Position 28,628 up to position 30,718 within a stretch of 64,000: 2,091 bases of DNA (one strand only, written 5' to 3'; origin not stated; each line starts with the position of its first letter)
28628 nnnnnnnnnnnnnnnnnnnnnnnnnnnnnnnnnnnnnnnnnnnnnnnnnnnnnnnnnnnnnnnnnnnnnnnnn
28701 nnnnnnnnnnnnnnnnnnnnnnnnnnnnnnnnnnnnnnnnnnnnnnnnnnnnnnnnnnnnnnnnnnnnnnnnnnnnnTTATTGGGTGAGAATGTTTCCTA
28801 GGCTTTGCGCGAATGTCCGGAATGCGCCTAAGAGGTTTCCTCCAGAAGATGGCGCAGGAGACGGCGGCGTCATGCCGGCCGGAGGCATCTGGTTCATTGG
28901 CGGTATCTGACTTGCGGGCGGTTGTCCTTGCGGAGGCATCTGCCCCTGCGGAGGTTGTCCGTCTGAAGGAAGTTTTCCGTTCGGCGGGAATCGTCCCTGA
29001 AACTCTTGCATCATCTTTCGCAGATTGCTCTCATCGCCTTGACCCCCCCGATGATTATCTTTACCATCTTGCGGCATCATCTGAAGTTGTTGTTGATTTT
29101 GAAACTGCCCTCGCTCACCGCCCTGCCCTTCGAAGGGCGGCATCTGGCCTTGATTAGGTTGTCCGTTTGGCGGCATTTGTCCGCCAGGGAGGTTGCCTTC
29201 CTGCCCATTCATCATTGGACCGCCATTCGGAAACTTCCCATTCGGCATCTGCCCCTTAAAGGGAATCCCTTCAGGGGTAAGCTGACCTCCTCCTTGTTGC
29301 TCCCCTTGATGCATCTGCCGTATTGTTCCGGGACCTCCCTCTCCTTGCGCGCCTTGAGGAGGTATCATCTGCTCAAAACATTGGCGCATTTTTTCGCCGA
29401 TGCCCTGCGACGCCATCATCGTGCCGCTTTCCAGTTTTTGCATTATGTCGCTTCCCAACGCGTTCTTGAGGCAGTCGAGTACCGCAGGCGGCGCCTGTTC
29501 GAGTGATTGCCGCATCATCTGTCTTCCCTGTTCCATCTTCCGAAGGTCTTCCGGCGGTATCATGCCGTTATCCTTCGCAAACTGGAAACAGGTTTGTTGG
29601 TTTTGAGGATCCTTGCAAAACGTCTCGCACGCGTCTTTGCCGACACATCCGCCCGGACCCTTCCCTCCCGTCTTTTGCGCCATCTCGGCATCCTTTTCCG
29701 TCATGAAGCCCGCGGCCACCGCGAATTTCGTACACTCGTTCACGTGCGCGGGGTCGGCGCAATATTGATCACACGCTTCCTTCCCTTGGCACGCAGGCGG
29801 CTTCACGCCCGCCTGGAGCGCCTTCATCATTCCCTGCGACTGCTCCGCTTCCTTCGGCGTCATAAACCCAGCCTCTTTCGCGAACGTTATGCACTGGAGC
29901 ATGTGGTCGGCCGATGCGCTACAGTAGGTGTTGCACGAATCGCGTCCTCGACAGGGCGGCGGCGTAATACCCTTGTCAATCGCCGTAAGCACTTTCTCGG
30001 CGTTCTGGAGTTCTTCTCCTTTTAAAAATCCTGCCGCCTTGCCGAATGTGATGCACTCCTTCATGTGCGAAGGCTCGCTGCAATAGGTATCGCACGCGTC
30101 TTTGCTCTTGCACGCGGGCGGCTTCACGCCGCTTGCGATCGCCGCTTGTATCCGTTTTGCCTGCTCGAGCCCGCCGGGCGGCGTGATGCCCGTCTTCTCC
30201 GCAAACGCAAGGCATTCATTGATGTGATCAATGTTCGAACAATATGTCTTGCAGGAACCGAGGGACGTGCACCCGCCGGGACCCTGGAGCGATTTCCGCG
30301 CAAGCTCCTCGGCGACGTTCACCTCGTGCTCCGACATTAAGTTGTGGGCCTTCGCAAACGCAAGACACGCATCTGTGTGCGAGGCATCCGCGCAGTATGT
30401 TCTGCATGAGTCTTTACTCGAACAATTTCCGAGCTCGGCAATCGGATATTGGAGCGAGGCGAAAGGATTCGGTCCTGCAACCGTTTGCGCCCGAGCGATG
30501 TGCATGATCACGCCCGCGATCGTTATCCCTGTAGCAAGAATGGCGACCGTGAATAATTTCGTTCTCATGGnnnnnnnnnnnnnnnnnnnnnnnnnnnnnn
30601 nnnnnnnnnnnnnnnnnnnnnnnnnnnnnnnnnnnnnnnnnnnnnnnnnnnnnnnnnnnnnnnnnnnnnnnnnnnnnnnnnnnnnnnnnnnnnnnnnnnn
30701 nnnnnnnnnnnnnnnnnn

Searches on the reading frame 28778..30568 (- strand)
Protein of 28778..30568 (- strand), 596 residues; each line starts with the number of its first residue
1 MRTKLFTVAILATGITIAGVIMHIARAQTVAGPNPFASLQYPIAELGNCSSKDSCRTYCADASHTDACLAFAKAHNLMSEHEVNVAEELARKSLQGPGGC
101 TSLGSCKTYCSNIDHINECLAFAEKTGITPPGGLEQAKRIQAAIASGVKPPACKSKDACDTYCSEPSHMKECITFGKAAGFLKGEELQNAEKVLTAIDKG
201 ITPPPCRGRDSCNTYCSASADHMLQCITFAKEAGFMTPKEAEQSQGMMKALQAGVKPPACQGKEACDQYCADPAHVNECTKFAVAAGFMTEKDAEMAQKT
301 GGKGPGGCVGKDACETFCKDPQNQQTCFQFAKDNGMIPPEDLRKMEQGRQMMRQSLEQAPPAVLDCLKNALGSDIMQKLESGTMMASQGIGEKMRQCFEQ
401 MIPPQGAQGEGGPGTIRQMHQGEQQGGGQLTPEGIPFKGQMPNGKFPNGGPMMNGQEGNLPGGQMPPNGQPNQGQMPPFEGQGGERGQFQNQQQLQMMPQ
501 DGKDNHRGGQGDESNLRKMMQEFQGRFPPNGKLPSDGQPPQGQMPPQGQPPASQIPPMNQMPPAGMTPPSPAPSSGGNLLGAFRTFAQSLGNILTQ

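Call 3: search_protein_families(library=pfam, proteins=[window:28778-30568:-], max_evalue=10)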
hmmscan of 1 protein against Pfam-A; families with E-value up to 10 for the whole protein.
window:28778-30568:- (596 aa): 1 family
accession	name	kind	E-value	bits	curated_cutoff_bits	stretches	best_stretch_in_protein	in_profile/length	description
PF09526.16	DUF2387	-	6.5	7.3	25.9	1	147-176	8-37/72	Probable metal-binding protein (DUF2387)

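Call 4: search_protein_families(library=ncbifam, proteins=[window:28778-30568:-], max_evalue=10)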
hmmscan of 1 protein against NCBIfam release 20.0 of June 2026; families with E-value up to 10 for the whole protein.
window:28778-30568:- (596 aa): 2 families
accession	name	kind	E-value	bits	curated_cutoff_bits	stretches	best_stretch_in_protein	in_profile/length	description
NF045593.1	bilirub_TF_BilQ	equivalog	0.049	13.3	125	1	243-295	28-80/135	bilirubin utilization transcriptional regulator BilQ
TIGR01614.1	PME_inhib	domain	1.2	8.5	35.95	1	311-344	29-62/178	pectinesterase inhibitor domain-containing protein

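Call 5: search_solved_structures(query=window:28778-30568:-, max_evalue=10, show_alignments=2)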
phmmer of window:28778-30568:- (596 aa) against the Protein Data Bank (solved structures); distinct sequences matched with E-value up to 10: 1.
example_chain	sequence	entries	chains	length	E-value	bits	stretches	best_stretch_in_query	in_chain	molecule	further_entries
4bm5_A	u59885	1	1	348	0.63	11.8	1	329-395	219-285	SIMILAR TO CHLOROPLAST INNER MEMBRANE PROTEIN TIC110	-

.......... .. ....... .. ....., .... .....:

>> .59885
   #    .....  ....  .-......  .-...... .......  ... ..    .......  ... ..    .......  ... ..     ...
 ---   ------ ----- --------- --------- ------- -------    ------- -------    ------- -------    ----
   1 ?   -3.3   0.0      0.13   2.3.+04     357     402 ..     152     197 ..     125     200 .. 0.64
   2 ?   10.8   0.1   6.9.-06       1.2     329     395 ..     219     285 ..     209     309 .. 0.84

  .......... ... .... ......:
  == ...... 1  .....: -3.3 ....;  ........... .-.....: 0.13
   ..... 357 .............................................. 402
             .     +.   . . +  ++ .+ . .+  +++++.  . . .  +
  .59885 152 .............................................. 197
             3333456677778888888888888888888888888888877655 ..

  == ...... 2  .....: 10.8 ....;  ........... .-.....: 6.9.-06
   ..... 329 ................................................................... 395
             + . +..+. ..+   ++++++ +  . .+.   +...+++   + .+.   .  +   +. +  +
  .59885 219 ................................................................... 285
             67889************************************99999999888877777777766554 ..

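Call 30: find_related_loci(query=A1, collection=genome_contigs, flank=6000)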
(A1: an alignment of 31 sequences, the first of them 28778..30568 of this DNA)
Query A1 (596 aa) in genome_contigs; peptide patterns used: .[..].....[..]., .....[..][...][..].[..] (x = any residue, [..] = any of these).
342 stretches matched a pattern; 307 encode a relative of the query (tblastn E <= 1e-3); the best 80 are kept; 80 distinct loci.
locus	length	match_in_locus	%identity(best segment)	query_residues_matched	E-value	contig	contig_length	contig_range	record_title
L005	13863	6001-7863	43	5-581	3e-156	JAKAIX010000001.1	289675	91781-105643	MAG: bacterium isolate WY3.bin51 NODE_22_length_289675_cov_2.261207, whole genome shotgun sequence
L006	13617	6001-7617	49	1-548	9e-155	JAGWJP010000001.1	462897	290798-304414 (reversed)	MAG: Patescibacteria group bacterium isolate REEB140 contig-150_0, whole genome shotgun sequence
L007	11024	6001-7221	54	5-412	1e-149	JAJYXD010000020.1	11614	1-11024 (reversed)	MAG: bacterium isolate FK3.bin18 NODE_11134_length_11614_cov_0.835553, whole genome shotgun sequence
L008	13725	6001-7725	47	5-583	1e-147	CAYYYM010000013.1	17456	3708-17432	MAG TPA_asm: uncultured Candidatus Saccharibacteria bacterium isolate SRP214966_co4_73 genome assembly, contig: NODE_282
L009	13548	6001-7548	46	1-540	9e-146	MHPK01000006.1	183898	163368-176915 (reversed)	MAG: Candidatus Staskawiczbacteria bacterium RIFOXYB1_FULL_38_37 rifoxyb1_full_scaffold_73, whole genome shotgun sequenc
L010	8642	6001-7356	50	1-442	1e-145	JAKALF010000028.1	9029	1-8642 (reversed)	MAG: bacterium isolate WY5.bin119 NODE_13915_length_9029_cov_1.326331, whole genome shotgun sequence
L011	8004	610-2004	51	1-456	2e-145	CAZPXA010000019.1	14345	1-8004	MAG TPA_asm: uncultured Candidatus Saccharibacteria bacterium isolate binchicken_co134_412 genome assembly, contig: NODE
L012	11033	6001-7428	54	1-576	2e-144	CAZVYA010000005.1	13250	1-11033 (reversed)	MAG TPA_asm: uncultured Candidatus Saccharibacteria bacterium isolate SRP178908_co2_100 genome assembly, contig: NODE_24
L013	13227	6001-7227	54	1-414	3e-142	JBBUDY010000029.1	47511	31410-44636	MAG: Patescibacteria group bacterium isolate H32-bin018_1 H32_bin018_1_000000000029, whole genome shotgun sequence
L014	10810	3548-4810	52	1-414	4e-142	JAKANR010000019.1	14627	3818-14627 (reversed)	MAG: bacterium isolate WY5.bin86 NODE_6816_length_14627_cov_1.880966, whole genome shotgun sequence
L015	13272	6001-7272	50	3-565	2e-139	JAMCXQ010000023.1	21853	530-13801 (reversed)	MAG: Patescibacteria group bacterium isolate FK_Sedi_B_Bin.404 NODE_8096_length_21853_cov_4.35915, whole genome shotgun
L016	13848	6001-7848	41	5-570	6e-139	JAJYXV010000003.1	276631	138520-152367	MAG: bacterium isolate FK3.bin69 NODE_32_length_276631_cov_1.910421, whole genome shotgun sequence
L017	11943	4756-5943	52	5-404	1e-137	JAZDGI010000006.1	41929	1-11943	MAG: bacterium isolate MEGAHIT-group-0.246 k141_1217273, whole genome shotgun sequence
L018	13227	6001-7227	48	1-412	3e-136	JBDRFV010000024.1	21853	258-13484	MAG: Patescibacteria group bacterium isolate MEGAHIT-group-1.391 k141_13489161, whole genome shotgun sequence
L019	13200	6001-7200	50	1-402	1e-135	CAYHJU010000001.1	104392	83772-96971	MAG TPA_asm: uncultured Candidatus Saccharibacteria bacterium isolate ERP119705_co13_682 genome assembly, contig: NODE_2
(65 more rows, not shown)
